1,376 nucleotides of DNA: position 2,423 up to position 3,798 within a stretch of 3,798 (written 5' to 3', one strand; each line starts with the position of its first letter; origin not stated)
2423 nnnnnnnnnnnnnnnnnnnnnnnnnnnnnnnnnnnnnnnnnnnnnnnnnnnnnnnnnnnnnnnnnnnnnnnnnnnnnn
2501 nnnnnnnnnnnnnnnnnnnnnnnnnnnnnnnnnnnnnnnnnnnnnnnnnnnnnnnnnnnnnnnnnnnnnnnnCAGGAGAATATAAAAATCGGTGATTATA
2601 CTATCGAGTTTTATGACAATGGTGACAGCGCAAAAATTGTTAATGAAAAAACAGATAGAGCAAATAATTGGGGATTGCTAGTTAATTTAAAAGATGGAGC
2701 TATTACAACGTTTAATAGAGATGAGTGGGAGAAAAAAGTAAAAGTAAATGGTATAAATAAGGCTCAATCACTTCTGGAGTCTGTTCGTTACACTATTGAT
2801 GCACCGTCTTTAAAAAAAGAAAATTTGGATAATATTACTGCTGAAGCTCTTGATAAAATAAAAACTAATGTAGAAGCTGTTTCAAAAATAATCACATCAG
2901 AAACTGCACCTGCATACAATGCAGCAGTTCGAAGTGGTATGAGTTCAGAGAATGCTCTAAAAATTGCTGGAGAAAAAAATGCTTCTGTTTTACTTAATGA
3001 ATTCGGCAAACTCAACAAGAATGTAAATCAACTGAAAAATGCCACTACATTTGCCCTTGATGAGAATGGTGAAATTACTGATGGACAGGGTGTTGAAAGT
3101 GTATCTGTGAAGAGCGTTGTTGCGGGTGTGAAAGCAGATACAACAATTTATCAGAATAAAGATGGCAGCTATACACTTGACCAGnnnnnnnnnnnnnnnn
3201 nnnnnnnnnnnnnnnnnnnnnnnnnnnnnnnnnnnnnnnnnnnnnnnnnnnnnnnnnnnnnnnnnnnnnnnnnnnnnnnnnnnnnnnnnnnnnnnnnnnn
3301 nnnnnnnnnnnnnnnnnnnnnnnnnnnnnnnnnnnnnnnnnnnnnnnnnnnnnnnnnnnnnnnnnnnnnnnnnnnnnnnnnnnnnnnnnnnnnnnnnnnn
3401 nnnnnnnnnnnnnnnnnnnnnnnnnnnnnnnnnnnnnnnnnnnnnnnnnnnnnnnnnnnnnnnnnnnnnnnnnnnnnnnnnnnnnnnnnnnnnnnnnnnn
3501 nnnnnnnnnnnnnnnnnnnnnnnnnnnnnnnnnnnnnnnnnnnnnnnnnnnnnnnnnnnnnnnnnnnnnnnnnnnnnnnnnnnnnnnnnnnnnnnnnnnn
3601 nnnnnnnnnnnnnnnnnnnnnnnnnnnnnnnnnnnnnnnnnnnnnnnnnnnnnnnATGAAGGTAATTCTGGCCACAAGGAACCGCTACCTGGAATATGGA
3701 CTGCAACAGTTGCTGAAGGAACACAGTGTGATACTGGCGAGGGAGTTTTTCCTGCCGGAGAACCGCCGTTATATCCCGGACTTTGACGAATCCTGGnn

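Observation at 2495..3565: Mosaic minimal trimeric autotransporter: AT-rich passenger with no recognisable head repeats, fused to a conserved YadA-type anchor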

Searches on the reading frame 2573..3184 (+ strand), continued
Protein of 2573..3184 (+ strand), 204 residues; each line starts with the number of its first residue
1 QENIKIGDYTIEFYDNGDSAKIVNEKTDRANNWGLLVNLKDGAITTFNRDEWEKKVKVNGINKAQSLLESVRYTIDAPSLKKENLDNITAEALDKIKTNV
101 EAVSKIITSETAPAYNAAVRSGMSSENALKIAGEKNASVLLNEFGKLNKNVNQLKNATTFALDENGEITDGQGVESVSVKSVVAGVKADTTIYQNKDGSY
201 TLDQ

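Call 84: fold_search(model_id=the predicted structure, library=afdb50)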
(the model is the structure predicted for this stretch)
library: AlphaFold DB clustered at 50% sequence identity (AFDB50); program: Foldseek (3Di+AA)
matches with E <= 10: 84; with E <= 0.001: 12
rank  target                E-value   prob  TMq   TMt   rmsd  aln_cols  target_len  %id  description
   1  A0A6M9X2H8            3.4e-17  1.00  0.80  0.41   3.1       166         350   63  Trimeric autotransporter adhesin YadA-like C-terminal membrane anchor domain-containing protein [Escherichia coli]
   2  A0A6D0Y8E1            1.7e-12  1.00  0.78  0.45   3.3       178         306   34  Trimeric autotransporter adhesin YadA-like C-terminal membrane anchor domain-containing protein [Escherichia coli]
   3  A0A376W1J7            4.2e-12  1.00  0.80  0.33   4.2       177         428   37  Putative immunoglobulin-binding protein from phage origin [Escherichia coli]
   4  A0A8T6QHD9            3.0e-11  1.00  0.72  0.49   3.6       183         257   37  Uncharacterized protein (Fragment) [Escherichia coli]
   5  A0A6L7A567            2.1e-10  1.00  0.76  0.38   5.0       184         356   24  Trimeric autotransporter adhesin YadA-like C-terminal membrane anchor domain-containing protein (Fragment) [Escherichia coli]
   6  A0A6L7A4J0            3.3e-10  1.00  0.76  0.50   2.9       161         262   37  Trimeric autotransporter adhesin YadA-like C-terminal membrane anchor domain-containing protein (Fragment) [Escherichia coli]
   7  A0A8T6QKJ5            1.7e-09  1.00  0.72  0.56   5.1       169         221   31  Uncharacterized protein (Fragment) [Escherichia coli]
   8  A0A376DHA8            9.2e-09  1.00  0.59  0.60   3.1       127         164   36  Putative immunoglobulin-binding protein from phage origin [Escherichia coli]
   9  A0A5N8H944            4.4e-08  1.00  0.70  0.40   4.0       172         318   22  Uncharacterized protein (Fragment) [Escherichia coli]
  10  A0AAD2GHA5            7.0e-08  1.00  0.67  0.29   3.5       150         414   27  Trimeric autotransporter adhesin YadA-like C-terminal membrane anchor domain-containing protein [Escherichia coli]
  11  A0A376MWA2            1.5e-07  1.00  0.66  0.25   3.4       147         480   27  Putative immunoglobuling-binding protein [Escherichia coli]
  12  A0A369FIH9            7.0e-06  1.00  0.58  0.40   6.0       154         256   26  Immunoglobulin-binding protein from phage origin (Fragment) [Escherichia coli]
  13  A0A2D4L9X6            3.5e-01  0.18  0.18  0.23  18.6       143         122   14  Uncharacterized protein (Fragment) [Micrurus spixii]
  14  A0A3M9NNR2            5.2e-01  0.30  0.20  0.19  14.4       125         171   13  Uncharacterized protein [Hanamia caeni]
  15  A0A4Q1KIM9            1.1e+00  0.44  0.18  0.34  12.4        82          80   11  Uncharacterized protein [Sphingobium fluviale]
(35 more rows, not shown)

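Call 85: find_homologous_proteins(query=A2, max_evalue=0.001)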
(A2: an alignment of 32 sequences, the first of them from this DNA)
Query A2 (32 sequences) (166 aa, profile of the alignment): 28 proteins with E <= 0.001 among 4342 candidates.
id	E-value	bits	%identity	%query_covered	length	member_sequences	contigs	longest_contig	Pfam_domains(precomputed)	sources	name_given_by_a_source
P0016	1.1e-57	213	73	100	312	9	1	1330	-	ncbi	ncbi:hypothetical protein ACI3JM_005028, partial [Escherichia coli]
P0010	4.7e-57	211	91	100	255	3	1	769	-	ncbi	ncbi:hypothetical protein ACX6W9_005269, partial [Escherichia coli]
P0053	6.3e-57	210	43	99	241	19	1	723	-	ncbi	ncbi:TPA: hypothetical protein ACHKKC_004962, partial [Escherichia coli]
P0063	1.4e-56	209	49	97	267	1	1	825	-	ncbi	ncbi:hypothetical protein WDS63_005087, partial [Escherichia coli]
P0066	3.3e-56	208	49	97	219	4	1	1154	-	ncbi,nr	ncbi:TPA: hypothetical protein OT676_005161, partial [Escherichia coli]|nr:hypothetical protein [Esc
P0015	4.3e-56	208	76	97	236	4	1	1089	-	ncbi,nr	ncbi:hypothetical protein F0290_25980, partial [Escherichia coli]|nr:hypothetical protein [Escherich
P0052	1.3e-55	206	48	97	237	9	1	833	-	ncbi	ncbi:hypothetical protein ACOIZ6_005387, partial [Escherichia coli]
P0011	2.3e-55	205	78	97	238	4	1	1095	-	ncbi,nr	ncbi:TPA: hypothetical protein JLK98_005076, partial [Escherichia coli]|nr:hypothetical protein [Esc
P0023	6.6e-55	204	64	100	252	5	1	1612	-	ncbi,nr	ncbi:hypothetical protein OSK79_23680, partial [Escherichia coli]|nr:hypothetical protein [Escherich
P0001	1.6e-54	203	100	100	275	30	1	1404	-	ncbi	ncbi:hypothetical protein, partial [Escherichia coli]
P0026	2.0e-54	202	79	82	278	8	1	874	-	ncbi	ncbi:hypothetical protein AAID33_005408, partial [Escherichia coli]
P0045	2.6e-54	202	54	97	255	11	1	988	-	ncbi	ncbi:hypothetical protein ACRW3J_26805, partial [Escherichia coli]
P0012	3.0e-54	202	77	97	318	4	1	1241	-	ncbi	-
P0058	3.7e-54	201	51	75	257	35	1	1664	-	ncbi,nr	ncbi:hypothetical protein U3C97_004989, partial [Escherichia coli]|nr:hypothetical protein [Escheric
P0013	4.1e-54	201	76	97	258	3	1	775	-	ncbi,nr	ncbi:TPA: hypothetical protein N8F82_005170, partial [Escherichia coli]|nr:hypothetical protein [Esc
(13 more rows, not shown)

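Call 99: find_encoding_contigs(protein=P0097, flank=6000, max_places=2)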
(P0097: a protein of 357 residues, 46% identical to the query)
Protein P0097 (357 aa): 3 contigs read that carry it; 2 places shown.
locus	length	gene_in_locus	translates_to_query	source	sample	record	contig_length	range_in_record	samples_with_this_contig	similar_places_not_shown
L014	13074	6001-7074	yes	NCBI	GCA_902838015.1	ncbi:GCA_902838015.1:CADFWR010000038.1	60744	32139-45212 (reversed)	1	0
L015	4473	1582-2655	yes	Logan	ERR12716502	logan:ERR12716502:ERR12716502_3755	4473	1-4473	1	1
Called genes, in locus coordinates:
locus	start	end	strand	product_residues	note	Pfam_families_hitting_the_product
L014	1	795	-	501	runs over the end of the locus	PF03743:TrbI (faint)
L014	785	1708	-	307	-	PF11920:DUF3438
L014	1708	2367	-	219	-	PF11444:DUF2895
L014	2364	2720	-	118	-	PF11990:DUF3487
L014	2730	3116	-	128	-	PF11190:DUF2976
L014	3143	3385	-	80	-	PF11660:DUF3262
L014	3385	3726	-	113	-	PF09686:Plasmid_RAQPRD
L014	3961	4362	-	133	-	-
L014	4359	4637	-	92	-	-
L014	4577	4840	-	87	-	-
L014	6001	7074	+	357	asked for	PF03895:YadA_anchor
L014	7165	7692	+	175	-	-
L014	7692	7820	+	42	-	-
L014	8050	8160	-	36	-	-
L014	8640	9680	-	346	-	-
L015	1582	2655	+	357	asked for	PF03895:YadA_anchor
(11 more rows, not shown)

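Call 100: find_encoding_contigs(protein=P0100, flank=3000, max_places=2)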
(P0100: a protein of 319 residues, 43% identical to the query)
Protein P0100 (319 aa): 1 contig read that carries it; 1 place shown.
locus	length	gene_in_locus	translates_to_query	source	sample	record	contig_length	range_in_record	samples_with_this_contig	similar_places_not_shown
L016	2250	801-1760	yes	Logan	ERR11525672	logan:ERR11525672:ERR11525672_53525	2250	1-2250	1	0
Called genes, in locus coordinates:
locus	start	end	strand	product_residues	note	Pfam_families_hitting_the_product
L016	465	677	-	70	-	-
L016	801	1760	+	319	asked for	PF03895:YadA_anchor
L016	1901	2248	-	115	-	?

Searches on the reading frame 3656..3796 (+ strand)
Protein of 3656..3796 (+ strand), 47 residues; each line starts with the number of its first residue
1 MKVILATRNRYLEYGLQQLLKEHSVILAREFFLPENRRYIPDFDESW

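Call 11: search_protein_families(proteins=[window:3656-3796:+], library=phrogs, max_evalue=0.01)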
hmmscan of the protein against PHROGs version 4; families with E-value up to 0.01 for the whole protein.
window:3656-3796:+ (47 aa): 2 families
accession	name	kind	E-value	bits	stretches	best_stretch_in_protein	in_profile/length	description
phrog_6585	-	unknown function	3.3e-26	93.2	1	1-47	1-47/156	-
phrog_2014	-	unknown function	1.4e-05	26.4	1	24-47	10-33/80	-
